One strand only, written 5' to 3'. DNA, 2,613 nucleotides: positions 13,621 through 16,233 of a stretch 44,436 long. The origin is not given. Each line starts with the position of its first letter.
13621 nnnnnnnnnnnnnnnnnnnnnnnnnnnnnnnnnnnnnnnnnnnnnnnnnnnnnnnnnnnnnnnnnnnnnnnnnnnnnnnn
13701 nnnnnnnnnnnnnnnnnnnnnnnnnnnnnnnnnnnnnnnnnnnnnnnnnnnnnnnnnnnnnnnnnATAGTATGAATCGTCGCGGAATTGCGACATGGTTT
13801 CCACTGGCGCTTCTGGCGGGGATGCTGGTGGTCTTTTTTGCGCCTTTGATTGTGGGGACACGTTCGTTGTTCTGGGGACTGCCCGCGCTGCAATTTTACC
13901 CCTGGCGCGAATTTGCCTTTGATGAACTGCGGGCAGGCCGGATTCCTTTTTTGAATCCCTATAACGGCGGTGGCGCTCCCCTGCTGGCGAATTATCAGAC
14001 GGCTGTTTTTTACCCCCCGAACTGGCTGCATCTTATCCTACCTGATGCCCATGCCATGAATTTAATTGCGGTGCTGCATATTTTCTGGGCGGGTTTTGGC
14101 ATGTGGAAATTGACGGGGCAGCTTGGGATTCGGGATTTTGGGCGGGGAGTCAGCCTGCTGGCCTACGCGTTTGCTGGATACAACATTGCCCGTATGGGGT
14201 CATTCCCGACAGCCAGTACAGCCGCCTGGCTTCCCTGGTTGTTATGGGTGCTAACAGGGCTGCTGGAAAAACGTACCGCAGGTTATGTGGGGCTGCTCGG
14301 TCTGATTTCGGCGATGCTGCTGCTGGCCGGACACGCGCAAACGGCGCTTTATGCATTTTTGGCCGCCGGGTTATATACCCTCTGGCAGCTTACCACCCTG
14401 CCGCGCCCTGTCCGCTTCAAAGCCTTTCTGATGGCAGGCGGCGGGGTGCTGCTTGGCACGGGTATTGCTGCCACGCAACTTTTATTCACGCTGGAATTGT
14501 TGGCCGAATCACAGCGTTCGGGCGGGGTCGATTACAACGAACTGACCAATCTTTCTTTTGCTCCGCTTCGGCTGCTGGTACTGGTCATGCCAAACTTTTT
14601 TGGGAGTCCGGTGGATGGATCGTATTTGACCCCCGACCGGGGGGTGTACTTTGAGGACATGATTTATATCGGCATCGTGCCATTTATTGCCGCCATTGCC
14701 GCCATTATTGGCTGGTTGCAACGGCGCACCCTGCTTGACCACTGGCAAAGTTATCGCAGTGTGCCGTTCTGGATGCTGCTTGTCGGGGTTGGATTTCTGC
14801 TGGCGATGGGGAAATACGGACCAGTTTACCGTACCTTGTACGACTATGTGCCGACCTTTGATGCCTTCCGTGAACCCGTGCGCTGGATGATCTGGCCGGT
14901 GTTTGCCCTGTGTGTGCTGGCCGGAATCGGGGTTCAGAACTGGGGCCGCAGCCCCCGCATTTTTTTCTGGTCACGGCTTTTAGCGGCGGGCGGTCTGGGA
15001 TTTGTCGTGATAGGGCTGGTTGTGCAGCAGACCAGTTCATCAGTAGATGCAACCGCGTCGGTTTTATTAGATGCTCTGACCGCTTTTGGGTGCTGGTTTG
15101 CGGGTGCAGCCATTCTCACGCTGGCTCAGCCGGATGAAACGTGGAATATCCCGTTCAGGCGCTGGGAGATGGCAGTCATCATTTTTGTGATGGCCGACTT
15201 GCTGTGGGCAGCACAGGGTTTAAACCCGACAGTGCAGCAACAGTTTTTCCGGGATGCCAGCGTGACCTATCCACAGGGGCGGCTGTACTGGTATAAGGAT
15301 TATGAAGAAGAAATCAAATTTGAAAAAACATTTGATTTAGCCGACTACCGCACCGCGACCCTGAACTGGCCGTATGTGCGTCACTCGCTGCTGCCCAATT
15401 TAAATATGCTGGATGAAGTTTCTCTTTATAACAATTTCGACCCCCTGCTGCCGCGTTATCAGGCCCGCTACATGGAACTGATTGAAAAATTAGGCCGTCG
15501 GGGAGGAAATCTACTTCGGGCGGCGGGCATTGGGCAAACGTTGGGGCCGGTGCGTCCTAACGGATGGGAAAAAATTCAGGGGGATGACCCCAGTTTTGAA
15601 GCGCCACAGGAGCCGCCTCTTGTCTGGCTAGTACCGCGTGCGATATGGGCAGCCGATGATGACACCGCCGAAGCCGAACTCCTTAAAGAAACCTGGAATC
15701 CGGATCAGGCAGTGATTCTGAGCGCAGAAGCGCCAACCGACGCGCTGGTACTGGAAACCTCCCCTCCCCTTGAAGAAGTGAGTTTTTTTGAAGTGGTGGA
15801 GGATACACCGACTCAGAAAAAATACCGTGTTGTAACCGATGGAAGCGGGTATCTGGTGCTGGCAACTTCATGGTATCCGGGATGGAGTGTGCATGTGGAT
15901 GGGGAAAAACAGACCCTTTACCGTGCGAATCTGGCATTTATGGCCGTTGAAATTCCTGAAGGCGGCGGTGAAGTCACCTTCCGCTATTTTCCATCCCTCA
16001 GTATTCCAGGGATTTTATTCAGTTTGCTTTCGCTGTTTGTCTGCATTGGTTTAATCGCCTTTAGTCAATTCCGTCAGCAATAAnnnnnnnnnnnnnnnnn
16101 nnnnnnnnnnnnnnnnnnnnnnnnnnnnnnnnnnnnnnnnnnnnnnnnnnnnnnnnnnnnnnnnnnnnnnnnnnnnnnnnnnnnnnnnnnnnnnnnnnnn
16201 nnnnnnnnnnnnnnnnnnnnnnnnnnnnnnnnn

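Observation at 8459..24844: Ten back-to-back integral-membrane genes: a glycan assembly locus built almost only of GT-C-like enzymes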

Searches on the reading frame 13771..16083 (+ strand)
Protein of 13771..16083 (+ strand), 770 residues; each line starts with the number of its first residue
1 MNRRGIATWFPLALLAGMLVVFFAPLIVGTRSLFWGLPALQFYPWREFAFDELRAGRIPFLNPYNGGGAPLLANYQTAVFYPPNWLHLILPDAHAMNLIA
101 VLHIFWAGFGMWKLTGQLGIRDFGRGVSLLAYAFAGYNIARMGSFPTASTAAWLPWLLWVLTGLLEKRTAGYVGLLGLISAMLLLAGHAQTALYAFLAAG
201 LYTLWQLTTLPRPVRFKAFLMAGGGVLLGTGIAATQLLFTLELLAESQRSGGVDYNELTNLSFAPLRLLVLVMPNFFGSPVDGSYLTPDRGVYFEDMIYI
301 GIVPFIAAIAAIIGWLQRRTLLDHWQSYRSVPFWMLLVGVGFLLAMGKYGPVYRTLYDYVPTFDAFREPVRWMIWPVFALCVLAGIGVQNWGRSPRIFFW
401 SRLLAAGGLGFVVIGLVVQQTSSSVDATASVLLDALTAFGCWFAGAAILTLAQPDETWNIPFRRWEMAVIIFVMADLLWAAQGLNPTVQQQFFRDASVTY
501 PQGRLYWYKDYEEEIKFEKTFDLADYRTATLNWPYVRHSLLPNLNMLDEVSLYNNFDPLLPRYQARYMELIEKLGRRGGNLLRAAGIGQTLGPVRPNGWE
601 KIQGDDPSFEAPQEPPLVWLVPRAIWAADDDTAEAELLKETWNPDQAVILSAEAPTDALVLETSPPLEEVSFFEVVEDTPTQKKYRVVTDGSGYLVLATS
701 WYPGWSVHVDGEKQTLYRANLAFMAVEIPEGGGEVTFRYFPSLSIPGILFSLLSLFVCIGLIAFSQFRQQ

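Call 4: search_protein_families(library=pfam, proteins=[window:13771-16083:+], max_evalue=1)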
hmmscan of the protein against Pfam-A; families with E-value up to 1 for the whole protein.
window:13771-16083:+ (770 aa): 1 family
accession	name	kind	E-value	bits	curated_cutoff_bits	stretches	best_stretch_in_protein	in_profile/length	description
PF09586.16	YfhO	-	4.7e-13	48.9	28.5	1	680-750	763-834/835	Bacterial membrane protein YfhO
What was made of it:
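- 13771..16083 (+): D: 770-aa YfhO-family GT-C protein and anchor of module 1. Pfam YfhO scores 48.9 bits against a cut-off of 28.5, but only over residues 680-750 (call 4).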

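Call 5: search_protein_families(library=ncbifam, proteins=[window:13771-16083:+], max_evalue=1)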
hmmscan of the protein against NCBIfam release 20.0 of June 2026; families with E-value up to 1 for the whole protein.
window:13771-16083:+ (770 aa): 2 families
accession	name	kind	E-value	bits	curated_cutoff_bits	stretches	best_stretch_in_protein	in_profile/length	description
NF047589.1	GlcsyltransPgfM1Strep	equivalog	1.2e-05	23.6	1400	1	688-759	877-948/955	glycosyltransferase PgfM1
NF047590.1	GlcsyltransPgfM2Strep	equivalog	5e-05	21.6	1500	1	689-761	804-876/884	glycosyltransferase PgfM2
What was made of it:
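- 13771..16083 (+): Weak PgfM1/PgfM2 hits were found (call 5).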

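Call 8: find_related_loci(query=window:13771-16083:+, collection=genome_contigs, flank=10000)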
Query window:13771-16083:+ (770 aa) in genome_contigs; peptide patterns used: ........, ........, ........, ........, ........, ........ (x = any residue, [..] = any of these).
90 stretches matched a pattern; 3 encode a relative of the query (tblastn E <= 1e-3); 3 distinct loci.
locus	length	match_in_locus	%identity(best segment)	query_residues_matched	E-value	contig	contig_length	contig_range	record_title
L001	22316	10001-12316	82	1-770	0e+0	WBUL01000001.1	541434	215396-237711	MAG: Anaerolineae bacterium isolate SB15 contig_1, whole genome shotgun sequence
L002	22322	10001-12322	71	1-770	0e+0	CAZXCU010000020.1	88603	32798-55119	MAG TPA_asm: uncultured Anaerolineae bacterium isolate SRP287051_co1_160 genome assembly, contig: NODE_556_length_88603_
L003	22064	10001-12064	25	41-761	4e-33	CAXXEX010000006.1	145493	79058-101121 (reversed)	MAG: Acidobacteriota bacterium isolate c8e4eff3-c4ba-44cb-9c6f-c942488c074e genome assembly, contig: contig_6, whole gen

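Call 19: search_protein_families(library=pfam, proteins=[L001:12282-13319:+, L001:14751-15482:+], max_evalue=0.01)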
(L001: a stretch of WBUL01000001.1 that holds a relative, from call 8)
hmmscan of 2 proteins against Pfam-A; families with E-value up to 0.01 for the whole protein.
L001:12282-13319:+ (345 aa): 5 families
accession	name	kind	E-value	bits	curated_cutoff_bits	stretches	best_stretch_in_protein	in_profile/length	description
PF00535.33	Glycos_transf_2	-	1.3e-28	100.5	23.3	1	23-142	1-120/168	Glycosyl transferase family 2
PF13641.12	Glyco_tranf_2_3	-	7.8e-19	69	27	1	22-236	3-219/230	Glycosyltransferase like family 2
PF10111.15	Glyco_tranf_2_2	-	8e-08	32.5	27.3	1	23-111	1-93/276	Glycosyltransferase like family 2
PF13632.12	Glyco_trans_2_3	-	2.2e-07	31.3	27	1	179-296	78-195/198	Glycosyl transferase family group 2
PF13506.12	Glyco_transf_21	-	1.9e-05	24.6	21.7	1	82-242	16-174/174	Glycosyl transferase family 21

L001:14751-15482:+ (243 aa): 11 families
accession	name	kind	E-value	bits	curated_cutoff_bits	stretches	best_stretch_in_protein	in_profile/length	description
PF13649.12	Methyltransf_25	-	1.5e-14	54.9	27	1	64-150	2-94/97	Methyltransferase domain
PF08241.18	Methyltransf_11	-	9.9e-11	42.6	21.2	1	64-150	1-88/95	Methyltransferase domain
PF02353.26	CMAS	-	1.8e-09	37.8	27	1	43-100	46-104/273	Mycolic acid cyclopropane synthetase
PF13489.12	Methyltransf_23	-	6.8e-09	36.1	27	1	57-217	20-162/164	Methyltransferase domain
PF08242.18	Methyltransf_12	-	4.9e-08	34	30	1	64-149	1-92/98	Methyltransferase domain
PF13847.12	Methyltransf_31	-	5.6e-07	29.8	27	1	59-101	3-52/145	Methyltransferase domain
PF01728.25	FtsJ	-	1.5e-05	25.5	24.1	1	49-121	10-85/181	FtsJ-like methyltransferase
PF05724.17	TPMT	-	0.00034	20.8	26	1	49-136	27-112/218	Thiopurine S-methyltransferase (TPMT)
PF00398.26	RrnaAD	-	0.0042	16.6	24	1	46-118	17-92/263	Ribosomal RNA adenine dimethylase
PF01209.24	Ubie_methyltran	-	0.0074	16.1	20.1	0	51-128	39-125/233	ubiE/COQ5 methyltransferase family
PF08123.19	DOT1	-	0.0098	15.9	23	0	47-103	30-88/205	Histone methylation protein DOT1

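Call 21: find_related_loci(query=A1, collection=metagenome_contigs, flank=10000)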
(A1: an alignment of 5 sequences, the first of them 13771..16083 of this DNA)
Query A1 (770 aa) in metagenome_contigs; peptide patterns used: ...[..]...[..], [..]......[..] (x = any residue, [..] = any of these).
375 stretches matched a pattern; 279 encode a relative of the query (tblastn E <= 1e-3); the best 80 are kept; 80 distinct loci.
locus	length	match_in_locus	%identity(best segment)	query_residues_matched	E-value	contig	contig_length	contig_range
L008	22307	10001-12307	57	3-770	0e+0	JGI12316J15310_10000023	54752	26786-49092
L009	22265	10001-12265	49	1-751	0e+0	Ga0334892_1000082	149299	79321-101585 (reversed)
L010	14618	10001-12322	49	1-770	0e+0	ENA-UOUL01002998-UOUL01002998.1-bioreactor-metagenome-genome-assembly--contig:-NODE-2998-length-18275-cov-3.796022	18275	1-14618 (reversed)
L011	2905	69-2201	48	23-742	0e+0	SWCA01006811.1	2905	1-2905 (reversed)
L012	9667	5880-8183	47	4-739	0e+0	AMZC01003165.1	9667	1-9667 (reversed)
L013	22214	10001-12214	49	4-739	0e+0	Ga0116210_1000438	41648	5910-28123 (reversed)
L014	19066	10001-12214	49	4-739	0e+0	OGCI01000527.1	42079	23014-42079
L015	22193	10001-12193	48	32-739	0e+0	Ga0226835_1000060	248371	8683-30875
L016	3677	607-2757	41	10-749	3e-172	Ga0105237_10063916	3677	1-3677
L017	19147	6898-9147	41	11-748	7e-161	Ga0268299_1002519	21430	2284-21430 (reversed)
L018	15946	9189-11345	43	33-761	6e-160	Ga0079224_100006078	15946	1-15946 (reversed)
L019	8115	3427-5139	49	4-572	2e-153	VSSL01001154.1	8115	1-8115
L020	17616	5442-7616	42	1-739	4e-153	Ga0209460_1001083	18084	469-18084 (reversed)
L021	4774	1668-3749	42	33-754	1e-151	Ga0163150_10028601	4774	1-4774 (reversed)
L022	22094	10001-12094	42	34-754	2e-147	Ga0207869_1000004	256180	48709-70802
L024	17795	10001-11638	48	27-572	1e-143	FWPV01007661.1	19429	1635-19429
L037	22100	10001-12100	36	33-757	3e-117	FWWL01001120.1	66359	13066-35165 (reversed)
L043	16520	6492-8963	33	3-770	4e-107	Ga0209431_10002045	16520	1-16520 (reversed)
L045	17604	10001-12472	33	3-770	2e-106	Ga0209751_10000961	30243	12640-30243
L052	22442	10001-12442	34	10-768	1e-103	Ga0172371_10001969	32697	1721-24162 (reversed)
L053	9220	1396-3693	34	12-755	1e-103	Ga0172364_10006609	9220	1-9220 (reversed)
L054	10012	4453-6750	34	12-755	7e-103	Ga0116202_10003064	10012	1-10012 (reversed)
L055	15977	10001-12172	37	9-751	5e-131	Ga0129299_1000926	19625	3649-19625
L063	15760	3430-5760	34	21-741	9e-88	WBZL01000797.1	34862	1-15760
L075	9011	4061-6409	30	33-766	4e-76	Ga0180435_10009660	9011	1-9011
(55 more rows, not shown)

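Call 67: search_protein_families(library=pfam, proteins=[L020:2884-3591:-, L055:1103-3526:-, L020:11898-14255:+, L053:3746-5347:+, L022:3790-4578:+, L037:13424-14170:+, L043:5729-6505:+, L053:7626-8543:+, L045:12417-13448:+, L075:6355-7182:+], max_evalue=0.001)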
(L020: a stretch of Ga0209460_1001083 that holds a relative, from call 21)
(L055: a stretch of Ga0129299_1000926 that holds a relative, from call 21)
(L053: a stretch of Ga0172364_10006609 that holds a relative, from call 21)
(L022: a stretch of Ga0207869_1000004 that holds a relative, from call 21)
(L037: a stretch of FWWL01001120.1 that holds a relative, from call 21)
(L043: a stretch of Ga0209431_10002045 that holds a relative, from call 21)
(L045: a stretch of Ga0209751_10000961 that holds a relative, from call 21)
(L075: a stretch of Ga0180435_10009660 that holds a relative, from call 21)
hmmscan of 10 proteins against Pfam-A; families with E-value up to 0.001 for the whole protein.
L020:2884-3591:- (235 aa): 2 families
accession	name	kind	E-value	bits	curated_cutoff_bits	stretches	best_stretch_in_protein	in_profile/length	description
PF24481.2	CT398_CC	-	4.8e-22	79.1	27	1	10-186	1-179/180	CT398-like coiled coil hairpin domain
PF02591.20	Zn_ribbon_9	-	3.9e-07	30.5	29.1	1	198-230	1-33/33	C4-type zinc ribbon domain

L055:1103-3526:- (807 aa): 6 families
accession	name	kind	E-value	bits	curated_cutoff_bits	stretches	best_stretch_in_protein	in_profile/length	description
PF13646.12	HEAT_2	-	1e-38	131.9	27.7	4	555-636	5-88/88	HEAT repeats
PF02985.28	HEAT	-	4.5e-21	73.4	23.5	0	772-796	4-28/31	HEAT repeat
PF03130.22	HEAT_PBS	-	2e-08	34.4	20.9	1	753-779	1-27/27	PBS lyase HEAT-like repeat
PF13513.12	HEAT_EZ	-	5.3e-06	27.3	27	0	757-794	7-54/55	HEAT-like repeat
PF12717.13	Cnd1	-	1.6e-05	25.5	26.4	0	634-669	13-48/162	non-SMC mitotic condensation complex subunit 1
PF00514.29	Arm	-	0.00045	20.6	20.6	0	581-605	13-37/41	Armadillo/beta-catenin-like repeat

L020:11898-14255:+ (785 aa): 6 families
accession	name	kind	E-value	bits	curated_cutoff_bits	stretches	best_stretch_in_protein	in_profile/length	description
PF04932.20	Wzy_C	-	2.2e-21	76.7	31.7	1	220-371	3-148/149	O-Antigen ligase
PF13181.12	TPR_8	-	2.9e-09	36.8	25.7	1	549-578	3-32/34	Tetratricopeptide repeat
PF07719.23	TPR_2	-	9.1e-09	35.2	27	0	548-577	2-31/34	Tetratricopeptide repeat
PF13424.12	TPR_12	-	1.1e-05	25.9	30.1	0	534-576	28-74/77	Tetratricopeptide repeat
PF13428.12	TPR_14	-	0.00023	22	23.5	0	548-584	2-38/44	Tetratricopeptide repeat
PF14559.12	TPR_19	-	0.00024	21.8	25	1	522-586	3-64/68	Tetratricopeptide repeat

L053:3746-5347:+ (533 aa): 1 family
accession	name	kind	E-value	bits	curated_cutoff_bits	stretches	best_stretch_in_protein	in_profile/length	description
PF13231.12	PMT_2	-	4.2e-07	30.8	26.1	1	72-227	7-159/160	Dolichyl-phosphate-mannose-protein mannosyltransferase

L022:3790-4578:+ (262 aa): 0 families

L037:13424-14170:+ (248 aa): 2 families
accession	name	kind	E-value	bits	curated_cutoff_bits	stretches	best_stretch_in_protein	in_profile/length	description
PF00535.33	Glycos_transf_2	-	7.2e-32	111.1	23.3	1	6-171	2-166/168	Glycosyl transferase family 2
PF13641.12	Glyco_tranf_2_3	-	3.3e-07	31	27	1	2-174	1-176/230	Glycosyltransferase like family 2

L043:5729-6505:+ (258 aa): 2 families
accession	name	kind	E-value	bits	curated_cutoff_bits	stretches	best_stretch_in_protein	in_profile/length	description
PF00072.30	Response_reg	-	5.5e-27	94.6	30.2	1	33-140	2-110/111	Response regulator receiver domain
PF00486.34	Trans_reg_C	-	3.6e-18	65.8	26.2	1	177-252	2-77/77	Transcriptional regulatory protein, C terminal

L053:7626-8543:+ (305 aa): 8 families
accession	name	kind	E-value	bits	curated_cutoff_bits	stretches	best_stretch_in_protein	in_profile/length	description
PF13489.12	Methyltransf_23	-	1.4e-34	119.6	27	1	92-245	6-161/164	Methyltransferase domain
PF08241.18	Methyltransf_11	-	4.6e-16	59.7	21.2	1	112-200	1-94/95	Methyltransferase domain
PF08242.18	Methyltransf_12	-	1.2e-13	52.1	30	1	112-199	1-98/98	Methyltransferase domain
PF13649.12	Methyltransf_25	-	3e-12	47.5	27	1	112-197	2-97/97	Methyltransferase domain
PF07021.18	MetW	-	4.2e-08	33.5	21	1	107-193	13-102/193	Methionine biosynthesis protein MetW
PF13847.12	Methyltransf_31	-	7e-07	29.5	27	1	153-209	63-117/145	Methyltransferase domain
PF01209.24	Ubie_methyltran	-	2.7e-05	24.1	20.1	1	151-201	101-151/233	ubiE/COQ5 methyltransferase family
PF08003.17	Methyltransf_9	-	0.00023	20.7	23.8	1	103-243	111-260/315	Protein of unknown function (DUF1698)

L045:12417-13448:+ (343 aa): 8 families
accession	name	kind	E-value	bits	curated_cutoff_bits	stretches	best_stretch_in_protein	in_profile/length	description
PF07726.17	AAA_3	-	2.8e-66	221.8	27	1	63-193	1-131/131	ATPase family associated with various cellular activities (AAA)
PF17863.7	AAA_lid_2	-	1.9e-20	72.8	22.7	1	256-328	2-74/74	AAA lid domain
PF07728.20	AAA_5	-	1.3e-16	61.3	22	1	69-191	7-139/139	AAA domain (dynein-related subfamily)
PF20030.5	bpMoxR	-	8.9e-12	45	27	1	35-210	5-179/205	MoxR domain in the MoxR-vWA-beta-propeller ternary systems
PF00004.35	AAA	-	1.3e-06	29.3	21.2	1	69-174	6-111/131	ATPase family associated with various cellular activities (AAA)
PF00493.29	MCM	-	1.5e-05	24.7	23.3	1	60-176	56-175/224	MCM P-loop domain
PF01078.27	Mg_chelatase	-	9.3e-05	22.4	20.3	0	44-83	5-44/207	Magnesium chelatase, subunit ChlI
PF05496.18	RuvB_N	-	0.00091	19.5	27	0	62-154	34-114/159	Holliday junction DNA helicase RuvB P-loop domain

L075:6355-7182:+ (275 aa): 1 family
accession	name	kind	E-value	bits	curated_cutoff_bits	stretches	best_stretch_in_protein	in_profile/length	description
PF01478.23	Peptidase_A24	-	1.7e-17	64.2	26.5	1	133-235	2-103/104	Type IV leader peptidase family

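Call 74: search_protein_families(library=ncbifam, proteins=[L001:12282-13319:+, L037:13424-14170:+, L022:3790-4578:+, L020:11898-14255:+, L053:3746-5347:+], max_evalue=0.001)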
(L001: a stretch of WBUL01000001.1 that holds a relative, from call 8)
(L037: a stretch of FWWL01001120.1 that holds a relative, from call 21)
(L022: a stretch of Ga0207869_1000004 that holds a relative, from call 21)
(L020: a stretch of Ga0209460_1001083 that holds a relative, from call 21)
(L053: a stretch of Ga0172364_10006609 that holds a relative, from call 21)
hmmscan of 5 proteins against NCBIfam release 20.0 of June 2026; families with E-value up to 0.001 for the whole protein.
L001:12282-13319:+ (345 aa): 22 families
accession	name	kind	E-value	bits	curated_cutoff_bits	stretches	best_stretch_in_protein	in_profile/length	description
TIGR03937.1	PgaC_IcaA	equivalog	1.6e-29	103.1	422.3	1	15-279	40-306/407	poly-beta-1,6-N-acetyl-D-glucosamine synthase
TIGR03965.1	mycofact_glyco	equivalog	1.5e-18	67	280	1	22-296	76-349/467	mycofactocin biosynthesis glycosyltransferase MftF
NF041875.1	EPS_EpsD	equivalog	2.9e-16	59.8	370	1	22-305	1-287/325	exopolysaccharide biosynthesis glycosyltransferase EpsD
NF053739.1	GlytfEpsEBac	equivalog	4.8e-16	58.5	450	1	22-134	3-117/265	glycosyltransferase EpsE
TIGR04283.1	glyco_like_mftF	equivalog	2.2e-15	56.8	182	1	22-218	1-180/221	TIGR04283 family arsenosugar biosynthesis glycosyltransferase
NF007482.0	PRK10073.1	equivalog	8.6e-15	54.6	423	1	20-110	6-96/334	glycosyltransferase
NF047683.1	TeichurnBiosyTuaG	equivalog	3.8e-14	53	400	1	20-123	6-110/252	teichuronic acid biosynthesis protein TuaG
TIGR03111.1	glyc2_xrt_Gpos1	hypoth_equivalog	4.2e-14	52.2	363.95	1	21-136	50-168/439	TIGR03111 family XrtG-associated glycosyltransferase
NF050050.1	ProtGlycPglI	equivalog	2.6e-12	46.7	500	1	22-122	4-106/306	GalNAc(5)-diNAcBac-PP-undecaprenol beta-1,3-glucosyltransferase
NF038299.1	EPS_HpsN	equivalog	4.3e-12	45.6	425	1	21-135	2-117/317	hormogonium polysaccharide biosynthesis glycosyltransferase HpsN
NF045692.1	OglycostaseCruG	equivalog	6.8e-12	45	600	1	21-97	42-123/386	2'-O-glycosyltransferase CruG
TIGR03472.1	HpnI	equivalog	8.2e-12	44.6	310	1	21-300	42-318/373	bacteriohopanetetrol glucosamine biosynthesis glycosyltransferase HpnI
TIGR03469.1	HpnB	hypoth_equivalog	8.5e-10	38.2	379.25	1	22-81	46-109/386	hopene-associated glycosyltransferase HpnB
NF047588.1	GlcsyltransPgfSStrep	equivalog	3.7e-08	33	500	1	21-111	2-97/308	glycosyltransferase PgfS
NF041394.1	GtaseAglG_Halo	equivalog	5.3e-08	32.5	440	1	22-131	3-114/304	glucosyl-dolichyl phosphate glucuronosyltransferase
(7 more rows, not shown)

L037:13424-14170:+ (248 aa): 13 families
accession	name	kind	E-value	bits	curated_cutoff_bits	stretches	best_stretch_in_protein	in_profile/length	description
NF058614.1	PPMAGASynPpgS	equivalog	2e-21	76.4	370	1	4-204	2-194/226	polyprenyl-phospho-N-acetylgalactosaminyl synthase PpgS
NF007986.1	PRK10714.1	equivalog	3.5e-16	59.1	529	1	6-229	10-223/316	undecaprenyl-phosphate 4-deoxy-4-formamido-L-arabinose transferase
NF041391.1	DPhHxTase_Halo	equivalog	1.8e-15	56.5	375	1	10-214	3-190/213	dolichyl-phosphate hexose transferase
TIGR04182.1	glyco_TIGR04182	equivalog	2.6e-13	50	325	1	5-215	3-200/293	S-layer glycoprotein N-glycosyltransferase AglJ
TIGR03469.1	HpnB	hypoth_equivalog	1.4e-12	47.4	379.25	1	2-112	44-162/386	hopene-associated glycosyltransferase HpnB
NF047588.1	GlcsyltransPgfSStrep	equivalog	1.6e-11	44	500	1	6-172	5-167/308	glycosyltransferase PgfS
NF045692.1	OglycostaseCruG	equivalog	5.1e-08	32.2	600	1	5-117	44-160/386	2'-O-glycosyltransferase CruG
TIGR03937.1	PgaC_IcaA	equivalog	5.8e-08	32.1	422.3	1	3-96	46-136/407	poly-beta-1,6-N-acetyl-D-glucosamine synthase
NF041875.1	EPS_EpsD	equivalog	1.7e-07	31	370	1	6-136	3-130/325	exopolysaccharide biosynthesis glycosyltransferase EpsD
TIGR03965.1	mycofact_glyco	equivalog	2.4e-07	30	280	1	3-108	75-177/467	mycofactocin biosynthesis glycosyltransferase MftF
TIGR04283.1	glyco_like_mftF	equivalog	2.8e-07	30.4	182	1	6-53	3-51/221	TIGR04283 family arsenosugar biosynthesis glycosyltransferase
NF007482.0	PRK10073.1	equivalog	2.1e-05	23.7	423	1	5-112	9-112/334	glycosyltransferase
TIGR01556.1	rhamnosyltran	subfamily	0.0005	19.3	200.55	1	17-103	7-91/281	rhamnosyltransferase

L022:3790-4578:+ (262 aa): 0 families

L020:11898-14255:+ (785 aa): 7 families
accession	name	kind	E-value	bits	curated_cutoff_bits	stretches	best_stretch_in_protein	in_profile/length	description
TIGR00947.1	2A73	equivalog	4.9e-19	68.6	366.4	1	56-424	38-410/425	IctB family putative bicarbonate transporter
NF040959.1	MamA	equivalog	5e-07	29.4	200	1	476-614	40-172/204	magnetosome protein MamA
TIGR03097.1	PEP_O_lig_1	hypoth_equivalog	2.5e-06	26.6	188.1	0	311-408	277-374/408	putative O-glycosylation ligase, exosortase A system-associated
NF033920.0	C39_PA2778_fam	equivalog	1.1e-05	25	150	1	470-577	153-254/255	PA2778 family cysteine peptidase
TIGR02917.1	PEP_TPR_lipo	equivalog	4.5e-05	21.5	312.2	1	488-613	378-497/899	XrtA/PEP-CTERM system TPR-repeat protein PrsT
NF038257.2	exopoly_VpsP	subfamily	0.00013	21.7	125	1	482-575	41-147/213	VpsP family polysaccharide biosynthesis protein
TIGR04510.1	mod_pep_cyc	subfamily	0.00024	19.7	400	1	517-615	402-501/814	putative peptide modification system cyclase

L053:3746-5347:+ (533 aa): 1 family
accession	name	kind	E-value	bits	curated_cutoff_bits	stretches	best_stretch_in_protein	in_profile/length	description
TIGR03663.1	TIGR03663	subfamily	1.2e-05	24.6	126.25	1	18-132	6-114/435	flippase activity-associated protein Agl23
